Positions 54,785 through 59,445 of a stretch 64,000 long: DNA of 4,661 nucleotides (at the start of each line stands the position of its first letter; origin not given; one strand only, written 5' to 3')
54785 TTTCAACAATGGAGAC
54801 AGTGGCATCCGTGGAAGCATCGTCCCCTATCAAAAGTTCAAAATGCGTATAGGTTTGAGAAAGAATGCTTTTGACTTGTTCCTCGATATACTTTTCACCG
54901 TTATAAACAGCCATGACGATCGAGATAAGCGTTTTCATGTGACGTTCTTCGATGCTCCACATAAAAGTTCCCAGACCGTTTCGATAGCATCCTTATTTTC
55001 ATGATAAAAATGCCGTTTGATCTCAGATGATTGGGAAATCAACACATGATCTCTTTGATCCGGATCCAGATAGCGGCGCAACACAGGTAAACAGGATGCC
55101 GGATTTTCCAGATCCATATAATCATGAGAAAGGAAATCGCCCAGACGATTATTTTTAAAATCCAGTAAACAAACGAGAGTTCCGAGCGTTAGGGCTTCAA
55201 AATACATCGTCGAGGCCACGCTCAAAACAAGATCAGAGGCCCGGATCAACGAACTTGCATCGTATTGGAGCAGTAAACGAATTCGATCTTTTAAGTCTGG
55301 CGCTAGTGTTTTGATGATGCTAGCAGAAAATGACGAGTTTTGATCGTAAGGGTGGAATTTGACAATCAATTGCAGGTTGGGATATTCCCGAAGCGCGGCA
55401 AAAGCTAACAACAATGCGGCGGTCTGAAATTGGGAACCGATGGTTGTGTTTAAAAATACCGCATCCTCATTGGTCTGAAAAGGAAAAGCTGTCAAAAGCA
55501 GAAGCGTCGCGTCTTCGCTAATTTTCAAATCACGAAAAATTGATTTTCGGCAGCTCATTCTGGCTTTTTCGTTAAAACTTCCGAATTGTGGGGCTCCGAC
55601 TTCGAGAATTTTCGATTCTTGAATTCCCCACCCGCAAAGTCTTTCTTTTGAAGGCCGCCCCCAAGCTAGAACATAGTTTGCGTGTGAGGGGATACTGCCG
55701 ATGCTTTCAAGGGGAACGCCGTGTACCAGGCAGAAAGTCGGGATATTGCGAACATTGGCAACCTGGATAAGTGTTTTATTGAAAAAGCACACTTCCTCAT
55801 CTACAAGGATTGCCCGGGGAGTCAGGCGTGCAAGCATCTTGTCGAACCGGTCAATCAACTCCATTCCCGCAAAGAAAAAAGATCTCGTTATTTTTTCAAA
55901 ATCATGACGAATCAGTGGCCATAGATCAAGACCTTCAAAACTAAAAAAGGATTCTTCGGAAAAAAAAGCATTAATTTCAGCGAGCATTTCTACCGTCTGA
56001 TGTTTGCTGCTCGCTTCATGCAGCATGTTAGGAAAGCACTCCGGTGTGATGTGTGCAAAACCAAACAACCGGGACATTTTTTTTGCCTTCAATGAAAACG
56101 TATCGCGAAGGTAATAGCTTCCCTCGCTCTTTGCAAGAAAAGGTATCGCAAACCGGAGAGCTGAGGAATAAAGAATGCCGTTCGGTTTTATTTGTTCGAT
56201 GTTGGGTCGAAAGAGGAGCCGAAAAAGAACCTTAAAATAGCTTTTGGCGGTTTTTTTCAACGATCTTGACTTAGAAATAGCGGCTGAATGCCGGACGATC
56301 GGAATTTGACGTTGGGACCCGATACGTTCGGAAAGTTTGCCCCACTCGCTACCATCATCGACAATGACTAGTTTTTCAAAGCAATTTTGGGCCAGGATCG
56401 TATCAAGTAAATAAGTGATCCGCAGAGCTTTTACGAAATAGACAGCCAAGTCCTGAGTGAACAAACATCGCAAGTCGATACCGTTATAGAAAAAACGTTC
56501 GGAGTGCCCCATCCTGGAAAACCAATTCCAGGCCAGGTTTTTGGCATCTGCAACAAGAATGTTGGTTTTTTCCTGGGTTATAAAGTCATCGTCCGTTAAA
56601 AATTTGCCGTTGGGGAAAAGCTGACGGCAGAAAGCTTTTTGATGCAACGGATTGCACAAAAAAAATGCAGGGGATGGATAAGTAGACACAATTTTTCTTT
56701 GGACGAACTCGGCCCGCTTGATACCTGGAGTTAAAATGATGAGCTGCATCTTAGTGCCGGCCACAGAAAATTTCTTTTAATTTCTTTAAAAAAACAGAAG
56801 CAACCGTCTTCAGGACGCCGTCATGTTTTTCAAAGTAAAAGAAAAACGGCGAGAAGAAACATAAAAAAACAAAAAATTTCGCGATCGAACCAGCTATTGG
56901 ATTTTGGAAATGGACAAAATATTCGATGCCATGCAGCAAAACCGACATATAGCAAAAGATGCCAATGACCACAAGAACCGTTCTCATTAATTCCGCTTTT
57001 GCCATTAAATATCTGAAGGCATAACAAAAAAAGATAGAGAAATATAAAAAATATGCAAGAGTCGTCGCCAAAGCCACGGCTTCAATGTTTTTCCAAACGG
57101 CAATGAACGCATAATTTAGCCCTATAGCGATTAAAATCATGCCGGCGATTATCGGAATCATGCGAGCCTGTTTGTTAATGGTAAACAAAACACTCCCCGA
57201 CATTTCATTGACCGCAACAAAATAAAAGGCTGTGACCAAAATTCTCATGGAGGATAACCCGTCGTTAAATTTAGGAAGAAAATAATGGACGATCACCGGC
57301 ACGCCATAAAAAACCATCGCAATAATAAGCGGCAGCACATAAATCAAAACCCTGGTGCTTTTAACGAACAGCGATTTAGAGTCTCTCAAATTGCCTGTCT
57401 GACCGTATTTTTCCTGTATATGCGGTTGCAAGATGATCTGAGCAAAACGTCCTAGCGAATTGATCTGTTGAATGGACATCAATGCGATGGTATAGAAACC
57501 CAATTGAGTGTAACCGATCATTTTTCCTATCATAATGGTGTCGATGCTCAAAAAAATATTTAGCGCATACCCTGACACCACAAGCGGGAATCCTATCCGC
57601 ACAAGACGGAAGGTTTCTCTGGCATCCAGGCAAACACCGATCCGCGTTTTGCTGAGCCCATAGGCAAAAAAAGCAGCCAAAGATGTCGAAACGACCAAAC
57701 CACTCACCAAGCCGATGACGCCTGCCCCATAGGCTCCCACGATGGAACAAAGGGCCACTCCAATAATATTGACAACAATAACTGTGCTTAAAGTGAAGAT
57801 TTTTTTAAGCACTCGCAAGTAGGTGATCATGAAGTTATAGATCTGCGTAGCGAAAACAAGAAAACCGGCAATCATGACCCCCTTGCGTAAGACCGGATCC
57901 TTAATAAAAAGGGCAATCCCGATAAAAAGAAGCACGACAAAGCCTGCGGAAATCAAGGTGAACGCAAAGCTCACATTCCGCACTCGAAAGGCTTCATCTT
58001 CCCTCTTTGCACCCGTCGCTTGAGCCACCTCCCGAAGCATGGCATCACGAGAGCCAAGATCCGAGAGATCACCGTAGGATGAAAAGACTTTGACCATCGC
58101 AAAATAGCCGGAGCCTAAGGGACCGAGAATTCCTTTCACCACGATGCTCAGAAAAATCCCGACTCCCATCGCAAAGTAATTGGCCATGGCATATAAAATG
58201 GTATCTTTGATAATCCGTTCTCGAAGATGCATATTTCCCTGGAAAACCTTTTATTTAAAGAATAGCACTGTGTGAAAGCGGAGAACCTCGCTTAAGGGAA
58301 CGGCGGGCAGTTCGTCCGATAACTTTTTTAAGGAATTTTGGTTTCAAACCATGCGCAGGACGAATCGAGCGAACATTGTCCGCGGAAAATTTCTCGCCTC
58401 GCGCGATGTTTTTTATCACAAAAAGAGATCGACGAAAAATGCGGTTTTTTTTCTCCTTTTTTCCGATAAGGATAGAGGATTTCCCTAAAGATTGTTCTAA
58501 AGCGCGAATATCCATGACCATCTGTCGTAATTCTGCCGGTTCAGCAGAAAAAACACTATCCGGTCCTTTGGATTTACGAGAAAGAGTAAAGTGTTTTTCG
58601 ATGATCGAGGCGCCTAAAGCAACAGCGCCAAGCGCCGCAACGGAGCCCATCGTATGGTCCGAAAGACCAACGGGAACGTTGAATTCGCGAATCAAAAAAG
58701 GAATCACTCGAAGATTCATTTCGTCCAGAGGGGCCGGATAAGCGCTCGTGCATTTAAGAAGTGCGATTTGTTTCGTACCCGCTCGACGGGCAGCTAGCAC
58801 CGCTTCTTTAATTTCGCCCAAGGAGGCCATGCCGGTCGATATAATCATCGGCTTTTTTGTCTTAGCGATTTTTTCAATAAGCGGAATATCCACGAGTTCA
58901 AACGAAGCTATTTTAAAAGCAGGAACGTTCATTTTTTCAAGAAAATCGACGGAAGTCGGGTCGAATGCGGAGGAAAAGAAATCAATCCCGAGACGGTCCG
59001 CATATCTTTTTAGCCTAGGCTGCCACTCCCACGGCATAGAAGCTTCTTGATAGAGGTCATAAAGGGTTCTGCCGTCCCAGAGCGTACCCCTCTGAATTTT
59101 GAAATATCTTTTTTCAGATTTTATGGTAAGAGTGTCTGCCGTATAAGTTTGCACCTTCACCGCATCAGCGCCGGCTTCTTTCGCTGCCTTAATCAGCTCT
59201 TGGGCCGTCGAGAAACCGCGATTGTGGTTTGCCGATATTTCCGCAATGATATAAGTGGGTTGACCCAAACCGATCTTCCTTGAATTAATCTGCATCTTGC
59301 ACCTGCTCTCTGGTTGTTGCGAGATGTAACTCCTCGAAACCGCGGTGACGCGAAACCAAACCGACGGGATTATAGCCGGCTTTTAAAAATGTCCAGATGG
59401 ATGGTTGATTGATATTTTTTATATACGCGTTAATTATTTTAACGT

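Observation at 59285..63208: Unusual nonulosonic-acid module: WbqC-PseG-GNAT tri-domain fusion plus a second PseG-like paralog and a methyltransferase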

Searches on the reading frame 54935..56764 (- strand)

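Call 84: search_protein_families(library=ncbifam, proteins=[window:54935-56764:-], max_evalue=0.000001)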
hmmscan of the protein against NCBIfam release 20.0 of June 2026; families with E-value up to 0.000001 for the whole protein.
window:54935-56764:- (609 aa): 1 family
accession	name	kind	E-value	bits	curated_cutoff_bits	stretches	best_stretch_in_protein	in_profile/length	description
NF046086.1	BFO_1060_trans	domain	4e-09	36.1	200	1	361-534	104-289/365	BFO_1060 family glycosyltransferase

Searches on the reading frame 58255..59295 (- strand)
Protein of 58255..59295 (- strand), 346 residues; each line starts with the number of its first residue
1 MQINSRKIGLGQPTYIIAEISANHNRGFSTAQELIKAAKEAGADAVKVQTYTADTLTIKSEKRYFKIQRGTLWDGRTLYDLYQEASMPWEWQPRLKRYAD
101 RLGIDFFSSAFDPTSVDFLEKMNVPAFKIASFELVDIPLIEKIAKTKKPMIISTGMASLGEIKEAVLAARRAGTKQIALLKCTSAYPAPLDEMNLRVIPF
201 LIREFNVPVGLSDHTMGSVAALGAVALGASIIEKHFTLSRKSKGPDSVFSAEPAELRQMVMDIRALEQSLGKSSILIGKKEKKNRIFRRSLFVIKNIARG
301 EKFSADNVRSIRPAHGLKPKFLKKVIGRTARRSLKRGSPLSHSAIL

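Call 3: search_protein_families(library=pfam, proteins=[window:58255-59295:-], max_evalue=0.01)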
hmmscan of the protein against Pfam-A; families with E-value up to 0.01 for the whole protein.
window:58255-59295:- (346 aa): 2 families
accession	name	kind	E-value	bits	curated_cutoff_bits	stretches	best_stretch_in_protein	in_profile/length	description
PF03102.20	NeuB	-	2.8e-94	315.6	22.1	1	34-273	1-239/241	NeuB family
PF08666.17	SAF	-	3e-12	47.3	21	1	288-343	1-60/63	SAF domain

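Call 4: search_protein_families(library=ncbifam, proteins=[window:58255-59295:-], max_evalue=0.01)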
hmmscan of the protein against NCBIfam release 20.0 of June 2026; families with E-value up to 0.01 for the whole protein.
window:58255-59295:- (346 aa): 2 families
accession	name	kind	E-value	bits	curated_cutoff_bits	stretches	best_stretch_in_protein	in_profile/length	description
TIGR03586.1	PseI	equivalog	6.9e-142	472.4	340.25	1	14-340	2-327/327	pseudaminic acid synthase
TIGR03569.1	NeuB_NnaB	equivalog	1.2e-100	336.8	399.65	1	14-338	1-327/329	N-acetylneuraminate synthase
